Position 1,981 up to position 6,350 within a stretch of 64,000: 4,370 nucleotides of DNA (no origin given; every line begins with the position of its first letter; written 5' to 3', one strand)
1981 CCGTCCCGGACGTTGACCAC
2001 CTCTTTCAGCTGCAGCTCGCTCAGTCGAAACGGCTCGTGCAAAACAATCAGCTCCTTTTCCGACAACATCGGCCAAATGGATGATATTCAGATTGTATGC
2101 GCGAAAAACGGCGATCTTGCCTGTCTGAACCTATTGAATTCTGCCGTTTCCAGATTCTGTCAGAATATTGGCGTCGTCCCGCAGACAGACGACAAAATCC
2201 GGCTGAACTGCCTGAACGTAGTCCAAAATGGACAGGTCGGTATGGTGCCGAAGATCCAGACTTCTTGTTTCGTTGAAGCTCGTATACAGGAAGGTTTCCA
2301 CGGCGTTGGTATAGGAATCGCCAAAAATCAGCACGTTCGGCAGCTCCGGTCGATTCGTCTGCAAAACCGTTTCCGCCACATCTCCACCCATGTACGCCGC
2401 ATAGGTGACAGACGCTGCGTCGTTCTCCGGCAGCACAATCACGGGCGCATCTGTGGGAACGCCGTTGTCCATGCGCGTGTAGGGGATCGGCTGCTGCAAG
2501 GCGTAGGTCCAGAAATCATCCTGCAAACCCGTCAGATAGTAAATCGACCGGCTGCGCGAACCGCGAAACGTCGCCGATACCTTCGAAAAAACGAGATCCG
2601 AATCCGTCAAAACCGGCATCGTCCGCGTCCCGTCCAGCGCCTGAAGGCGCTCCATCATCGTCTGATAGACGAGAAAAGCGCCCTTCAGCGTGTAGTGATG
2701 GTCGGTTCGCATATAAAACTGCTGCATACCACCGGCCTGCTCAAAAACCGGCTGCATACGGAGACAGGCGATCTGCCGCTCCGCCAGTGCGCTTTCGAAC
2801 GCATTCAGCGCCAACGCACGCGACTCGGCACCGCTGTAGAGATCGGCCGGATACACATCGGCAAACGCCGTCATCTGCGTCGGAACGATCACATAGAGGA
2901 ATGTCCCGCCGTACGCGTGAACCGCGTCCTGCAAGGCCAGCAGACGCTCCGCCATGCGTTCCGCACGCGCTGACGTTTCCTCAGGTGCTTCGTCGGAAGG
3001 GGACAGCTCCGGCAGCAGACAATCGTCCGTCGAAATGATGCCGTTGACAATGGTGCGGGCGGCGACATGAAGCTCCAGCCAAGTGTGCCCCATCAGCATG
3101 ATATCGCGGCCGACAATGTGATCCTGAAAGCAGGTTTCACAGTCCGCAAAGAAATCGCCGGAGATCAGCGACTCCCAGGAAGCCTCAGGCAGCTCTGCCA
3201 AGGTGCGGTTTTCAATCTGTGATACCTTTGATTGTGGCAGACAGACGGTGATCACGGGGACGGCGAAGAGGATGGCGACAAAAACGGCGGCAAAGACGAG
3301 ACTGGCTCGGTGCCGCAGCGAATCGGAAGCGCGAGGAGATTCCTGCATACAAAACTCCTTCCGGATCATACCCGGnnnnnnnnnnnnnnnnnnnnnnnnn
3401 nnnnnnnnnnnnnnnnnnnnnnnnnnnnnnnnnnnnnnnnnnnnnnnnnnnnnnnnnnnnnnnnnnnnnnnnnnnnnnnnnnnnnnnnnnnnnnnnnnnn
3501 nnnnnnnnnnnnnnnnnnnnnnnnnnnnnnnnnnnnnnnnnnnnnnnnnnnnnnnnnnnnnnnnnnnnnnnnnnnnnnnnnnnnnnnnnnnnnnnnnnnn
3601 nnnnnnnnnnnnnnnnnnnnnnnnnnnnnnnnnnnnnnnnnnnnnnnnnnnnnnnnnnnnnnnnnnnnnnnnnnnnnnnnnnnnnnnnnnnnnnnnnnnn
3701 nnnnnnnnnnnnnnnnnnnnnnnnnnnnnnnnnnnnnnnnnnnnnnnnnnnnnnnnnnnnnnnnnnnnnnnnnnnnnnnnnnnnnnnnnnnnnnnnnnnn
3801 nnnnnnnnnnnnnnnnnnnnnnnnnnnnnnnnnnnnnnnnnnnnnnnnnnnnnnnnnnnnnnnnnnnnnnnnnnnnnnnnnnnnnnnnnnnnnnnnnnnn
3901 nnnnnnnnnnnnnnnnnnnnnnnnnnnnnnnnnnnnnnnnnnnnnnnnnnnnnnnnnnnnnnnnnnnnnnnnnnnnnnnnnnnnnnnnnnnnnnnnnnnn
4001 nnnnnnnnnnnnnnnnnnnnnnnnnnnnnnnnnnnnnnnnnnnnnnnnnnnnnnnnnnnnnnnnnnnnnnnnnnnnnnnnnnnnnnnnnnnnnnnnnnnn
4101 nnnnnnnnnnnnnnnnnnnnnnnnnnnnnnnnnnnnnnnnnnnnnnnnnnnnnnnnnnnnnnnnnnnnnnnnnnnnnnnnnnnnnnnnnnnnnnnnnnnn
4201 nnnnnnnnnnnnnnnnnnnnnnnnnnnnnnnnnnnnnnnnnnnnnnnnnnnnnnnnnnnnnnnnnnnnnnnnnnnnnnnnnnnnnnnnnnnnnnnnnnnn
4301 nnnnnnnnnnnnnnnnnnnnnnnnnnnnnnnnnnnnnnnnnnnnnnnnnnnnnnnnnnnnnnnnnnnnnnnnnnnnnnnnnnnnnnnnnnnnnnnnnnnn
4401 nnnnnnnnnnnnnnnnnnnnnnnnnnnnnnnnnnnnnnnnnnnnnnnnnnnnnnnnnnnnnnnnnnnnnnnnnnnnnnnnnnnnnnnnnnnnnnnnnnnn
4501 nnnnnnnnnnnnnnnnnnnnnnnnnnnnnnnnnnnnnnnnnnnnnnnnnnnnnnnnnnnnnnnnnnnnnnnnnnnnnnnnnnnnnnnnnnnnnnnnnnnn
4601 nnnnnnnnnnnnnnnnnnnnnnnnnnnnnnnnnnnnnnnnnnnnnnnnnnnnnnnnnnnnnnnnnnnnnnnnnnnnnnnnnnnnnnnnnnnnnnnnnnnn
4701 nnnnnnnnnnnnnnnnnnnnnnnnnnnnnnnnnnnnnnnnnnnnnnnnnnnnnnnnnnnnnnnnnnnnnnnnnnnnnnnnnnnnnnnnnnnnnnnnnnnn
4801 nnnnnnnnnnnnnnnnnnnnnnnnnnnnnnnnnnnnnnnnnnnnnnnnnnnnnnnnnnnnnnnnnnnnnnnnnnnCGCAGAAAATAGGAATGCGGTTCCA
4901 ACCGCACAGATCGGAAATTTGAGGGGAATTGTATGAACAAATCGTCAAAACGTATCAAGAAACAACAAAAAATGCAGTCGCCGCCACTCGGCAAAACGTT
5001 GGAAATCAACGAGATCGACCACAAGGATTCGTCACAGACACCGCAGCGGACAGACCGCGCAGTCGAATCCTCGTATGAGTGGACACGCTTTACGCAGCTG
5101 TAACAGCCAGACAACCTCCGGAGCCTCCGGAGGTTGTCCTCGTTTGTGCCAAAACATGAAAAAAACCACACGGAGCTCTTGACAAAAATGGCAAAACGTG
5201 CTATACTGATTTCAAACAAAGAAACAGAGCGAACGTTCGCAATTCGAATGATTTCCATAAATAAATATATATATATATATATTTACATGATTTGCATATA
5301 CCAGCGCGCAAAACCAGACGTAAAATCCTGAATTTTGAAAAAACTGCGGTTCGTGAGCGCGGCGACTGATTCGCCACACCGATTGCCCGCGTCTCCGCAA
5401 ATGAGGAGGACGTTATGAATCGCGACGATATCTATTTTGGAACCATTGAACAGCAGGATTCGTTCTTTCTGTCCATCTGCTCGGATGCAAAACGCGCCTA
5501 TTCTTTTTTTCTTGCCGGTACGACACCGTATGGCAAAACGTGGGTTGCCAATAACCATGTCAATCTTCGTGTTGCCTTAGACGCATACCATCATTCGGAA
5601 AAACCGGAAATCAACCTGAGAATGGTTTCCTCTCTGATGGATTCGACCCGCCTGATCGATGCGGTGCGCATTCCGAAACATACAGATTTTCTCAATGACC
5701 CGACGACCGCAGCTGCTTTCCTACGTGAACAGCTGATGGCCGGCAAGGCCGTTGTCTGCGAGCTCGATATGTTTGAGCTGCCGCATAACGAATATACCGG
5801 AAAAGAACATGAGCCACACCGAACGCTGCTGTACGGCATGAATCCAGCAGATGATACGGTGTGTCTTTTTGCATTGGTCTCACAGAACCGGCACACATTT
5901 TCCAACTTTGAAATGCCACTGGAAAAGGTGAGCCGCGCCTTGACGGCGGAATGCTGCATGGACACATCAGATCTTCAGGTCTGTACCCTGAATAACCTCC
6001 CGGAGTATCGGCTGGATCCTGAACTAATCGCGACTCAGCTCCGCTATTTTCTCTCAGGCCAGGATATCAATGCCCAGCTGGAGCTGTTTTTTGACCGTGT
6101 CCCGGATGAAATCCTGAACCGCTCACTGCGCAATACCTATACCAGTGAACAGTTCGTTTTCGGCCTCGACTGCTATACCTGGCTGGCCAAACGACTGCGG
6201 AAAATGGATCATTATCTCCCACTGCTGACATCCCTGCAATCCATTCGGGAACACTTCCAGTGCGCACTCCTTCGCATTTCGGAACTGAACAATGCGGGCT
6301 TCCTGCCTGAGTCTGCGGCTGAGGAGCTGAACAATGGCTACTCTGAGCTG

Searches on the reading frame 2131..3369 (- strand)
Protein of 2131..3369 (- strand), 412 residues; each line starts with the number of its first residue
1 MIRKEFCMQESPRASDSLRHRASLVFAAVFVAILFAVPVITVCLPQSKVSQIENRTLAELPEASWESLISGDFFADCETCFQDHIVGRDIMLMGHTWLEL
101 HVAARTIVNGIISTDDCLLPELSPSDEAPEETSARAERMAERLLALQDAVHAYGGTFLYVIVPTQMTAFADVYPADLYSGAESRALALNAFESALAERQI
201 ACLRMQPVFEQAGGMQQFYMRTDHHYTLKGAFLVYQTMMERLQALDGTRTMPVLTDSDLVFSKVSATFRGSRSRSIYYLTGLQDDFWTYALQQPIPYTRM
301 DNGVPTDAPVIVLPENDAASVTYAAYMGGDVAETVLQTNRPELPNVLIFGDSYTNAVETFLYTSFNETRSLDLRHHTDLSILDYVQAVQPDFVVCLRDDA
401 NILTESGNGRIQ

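Call 3: search_protein_families(library=pfam, proteins=[window:2131-3369:-], max_evalue=0.01)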
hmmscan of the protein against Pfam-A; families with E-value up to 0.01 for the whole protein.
window:2131-3369:- (412 aa): 2 families
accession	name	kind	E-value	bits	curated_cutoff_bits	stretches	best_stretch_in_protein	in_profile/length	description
PF16822.11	ALGX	-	1.1e-13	51.9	26.5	1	129-245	18-133/268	SGNH hydrolase-like domain, acetyltransferase AlgX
PF14286.12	DHHW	-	2.5e-10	40.6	25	2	218-366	235-380/385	DHHW protein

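Call 4: search_protein_families(library=ncbifam, proteins=[window:2131-3369:-], max_evalue=0.01)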
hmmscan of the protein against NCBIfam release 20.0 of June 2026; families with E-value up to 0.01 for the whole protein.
window:2131-3369:- (412 aa): 0 families

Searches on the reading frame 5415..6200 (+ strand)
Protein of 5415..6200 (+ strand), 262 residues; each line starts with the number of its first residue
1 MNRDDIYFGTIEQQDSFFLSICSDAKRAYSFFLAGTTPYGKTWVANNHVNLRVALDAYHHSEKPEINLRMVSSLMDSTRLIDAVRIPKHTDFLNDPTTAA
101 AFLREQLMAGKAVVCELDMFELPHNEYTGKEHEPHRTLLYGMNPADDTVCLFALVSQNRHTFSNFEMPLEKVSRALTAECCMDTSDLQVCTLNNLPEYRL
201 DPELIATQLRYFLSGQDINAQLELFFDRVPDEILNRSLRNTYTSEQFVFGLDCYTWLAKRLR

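Call 81: search_protein_families(library=ncbifam, proteins=[window:5415-6200:+], max_evalue=1)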
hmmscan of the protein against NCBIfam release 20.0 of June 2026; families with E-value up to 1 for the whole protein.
window:5415-6200:+ (262 aa): 1 family
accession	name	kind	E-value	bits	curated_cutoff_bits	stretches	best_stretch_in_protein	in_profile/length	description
NF047732.1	tRNAMtaseTrm5bMeth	equivalog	0.15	11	500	1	209-253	290-334/337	tRNA (guanine(37)-N1)-methyltransferase Trm5b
